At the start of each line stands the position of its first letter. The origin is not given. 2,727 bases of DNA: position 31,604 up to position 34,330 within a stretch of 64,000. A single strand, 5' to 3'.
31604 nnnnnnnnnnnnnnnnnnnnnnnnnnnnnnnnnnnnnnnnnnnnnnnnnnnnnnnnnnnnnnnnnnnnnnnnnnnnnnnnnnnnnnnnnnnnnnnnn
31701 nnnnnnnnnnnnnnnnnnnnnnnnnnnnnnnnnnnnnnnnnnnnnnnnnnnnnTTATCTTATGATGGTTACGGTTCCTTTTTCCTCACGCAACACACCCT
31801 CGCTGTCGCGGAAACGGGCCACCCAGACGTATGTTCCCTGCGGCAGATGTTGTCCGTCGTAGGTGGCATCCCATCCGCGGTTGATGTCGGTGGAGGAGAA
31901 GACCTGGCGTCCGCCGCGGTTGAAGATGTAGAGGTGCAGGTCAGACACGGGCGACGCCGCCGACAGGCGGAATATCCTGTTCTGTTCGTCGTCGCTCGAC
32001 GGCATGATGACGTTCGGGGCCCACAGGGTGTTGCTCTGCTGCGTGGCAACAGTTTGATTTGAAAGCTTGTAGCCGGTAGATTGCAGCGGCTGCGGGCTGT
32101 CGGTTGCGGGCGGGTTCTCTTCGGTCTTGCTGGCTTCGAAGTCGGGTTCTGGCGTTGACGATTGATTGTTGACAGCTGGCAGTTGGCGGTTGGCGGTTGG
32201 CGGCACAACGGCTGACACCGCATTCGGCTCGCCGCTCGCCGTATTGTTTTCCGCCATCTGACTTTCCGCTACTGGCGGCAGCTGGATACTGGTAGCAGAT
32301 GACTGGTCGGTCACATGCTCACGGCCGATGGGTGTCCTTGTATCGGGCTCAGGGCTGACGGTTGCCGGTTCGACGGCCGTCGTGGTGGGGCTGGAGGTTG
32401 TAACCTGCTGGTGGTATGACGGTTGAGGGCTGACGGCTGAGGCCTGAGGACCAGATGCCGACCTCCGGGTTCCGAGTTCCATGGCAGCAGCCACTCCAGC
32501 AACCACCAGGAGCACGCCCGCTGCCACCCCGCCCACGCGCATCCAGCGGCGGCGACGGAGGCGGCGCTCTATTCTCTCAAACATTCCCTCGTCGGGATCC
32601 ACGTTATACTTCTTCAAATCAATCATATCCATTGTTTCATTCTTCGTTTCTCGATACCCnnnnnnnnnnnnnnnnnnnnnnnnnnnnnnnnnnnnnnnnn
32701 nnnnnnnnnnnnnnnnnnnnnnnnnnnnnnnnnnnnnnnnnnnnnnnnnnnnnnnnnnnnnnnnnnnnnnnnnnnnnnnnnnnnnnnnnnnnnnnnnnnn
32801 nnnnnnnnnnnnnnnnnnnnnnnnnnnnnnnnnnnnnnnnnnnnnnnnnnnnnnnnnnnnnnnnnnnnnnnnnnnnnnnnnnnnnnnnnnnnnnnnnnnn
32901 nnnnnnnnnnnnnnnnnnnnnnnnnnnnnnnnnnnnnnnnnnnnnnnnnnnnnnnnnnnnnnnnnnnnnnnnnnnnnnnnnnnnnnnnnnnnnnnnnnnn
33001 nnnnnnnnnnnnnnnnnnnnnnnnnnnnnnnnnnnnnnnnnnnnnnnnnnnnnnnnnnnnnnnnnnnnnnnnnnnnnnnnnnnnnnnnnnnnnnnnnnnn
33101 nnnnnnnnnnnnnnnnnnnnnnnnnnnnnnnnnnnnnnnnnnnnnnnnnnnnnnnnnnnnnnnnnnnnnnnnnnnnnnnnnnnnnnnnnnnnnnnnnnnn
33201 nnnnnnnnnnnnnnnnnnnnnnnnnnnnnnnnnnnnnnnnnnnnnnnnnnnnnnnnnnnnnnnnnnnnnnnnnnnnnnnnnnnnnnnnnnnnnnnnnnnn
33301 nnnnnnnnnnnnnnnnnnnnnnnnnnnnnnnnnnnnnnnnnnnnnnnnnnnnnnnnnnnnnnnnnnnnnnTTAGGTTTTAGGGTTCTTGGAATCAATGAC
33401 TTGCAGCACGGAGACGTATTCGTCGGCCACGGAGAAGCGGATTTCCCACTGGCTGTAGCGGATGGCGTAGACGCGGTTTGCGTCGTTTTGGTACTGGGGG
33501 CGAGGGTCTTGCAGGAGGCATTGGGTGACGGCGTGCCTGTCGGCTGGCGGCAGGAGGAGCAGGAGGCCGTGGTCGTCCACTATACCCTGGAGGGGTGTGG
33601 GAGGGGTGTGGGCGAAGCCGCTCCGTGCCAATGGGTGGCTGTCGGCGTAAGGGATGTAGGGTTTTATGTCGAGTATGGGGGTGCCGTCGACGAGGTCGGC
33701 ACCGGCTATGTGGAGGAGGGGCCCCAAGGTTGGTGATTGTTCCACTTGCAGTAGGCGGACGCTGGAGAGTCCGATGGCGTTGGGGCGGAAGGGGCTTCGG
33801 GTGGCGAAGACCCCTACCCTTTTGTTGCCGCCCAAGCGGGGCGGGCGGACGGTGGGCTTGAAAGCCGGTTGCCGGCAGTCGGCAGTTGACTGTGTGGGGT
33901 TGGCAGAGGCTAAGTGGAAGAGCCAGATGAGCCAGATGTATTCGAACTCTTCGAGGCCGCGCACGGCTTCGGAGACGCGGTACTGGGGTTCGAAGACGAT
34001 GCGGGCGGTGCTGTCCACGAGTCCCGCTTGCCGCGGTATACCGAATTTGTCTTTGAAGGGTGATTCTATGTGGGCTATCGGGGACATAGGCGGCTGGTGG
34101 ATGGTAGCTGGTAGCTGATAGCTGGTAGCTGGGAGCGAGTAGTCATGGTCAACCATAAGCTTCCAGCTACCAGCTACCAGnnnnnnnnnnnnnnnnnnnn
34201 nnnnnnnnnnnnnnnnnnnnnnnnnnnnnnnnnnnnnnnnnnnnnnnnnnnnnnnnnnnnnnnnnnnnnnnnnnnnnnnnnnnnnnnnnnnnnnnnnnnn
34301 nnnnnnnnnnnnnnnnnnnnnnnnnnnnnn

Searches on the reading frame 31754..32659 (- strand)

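Call 67: search_protein_families(library=pfam, proteins=[window:31754-32659:-], max_evalue=0.00001)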
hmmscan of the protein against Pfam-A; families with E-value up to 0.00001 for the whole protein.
window:31754-32659:- (301 aa): 1 family
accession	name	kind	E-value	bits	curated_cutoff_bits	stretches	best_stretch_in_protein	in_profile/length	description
PF13585.12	CHU_C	-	2.1e-12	47.4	27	1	214-298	3-85/86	CHU_C Type IX secretion signal domain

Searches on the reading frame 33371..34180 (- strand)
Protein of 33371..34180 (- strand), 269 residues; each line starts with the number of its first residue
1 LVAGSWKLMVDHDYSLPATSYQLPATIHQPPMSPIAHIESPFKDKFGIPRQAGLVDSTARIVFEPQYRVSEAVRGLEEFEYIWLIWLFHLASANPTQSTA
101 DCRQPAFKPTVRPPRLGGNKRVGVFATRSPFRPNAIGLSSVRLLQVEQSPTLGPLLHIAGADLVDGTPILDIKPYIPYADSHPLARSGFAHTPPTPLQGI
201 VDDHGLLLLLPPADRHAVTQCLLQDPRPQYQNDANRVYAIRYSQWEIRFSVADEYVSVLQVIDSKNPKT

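Call 67: search_protein_families(library=pfam, proteins=[window:33371-34180:-], max_evalue=0.00001)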
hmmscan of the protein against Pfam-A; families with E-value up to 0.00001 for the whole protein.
window:33371-34180:- (269 aa): 2 families
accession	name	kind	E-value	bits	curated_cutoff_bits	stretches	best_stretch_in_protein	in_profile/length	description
PF01980.22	TrmO_N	-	1.8e-43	147.9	26.8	1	47-180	1-116/116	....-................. O N-terminal domain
PF18389.7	TrmO_C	-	5.4e-09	36.5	27.1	1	215-251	26-64/65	TrmO C-terminal domain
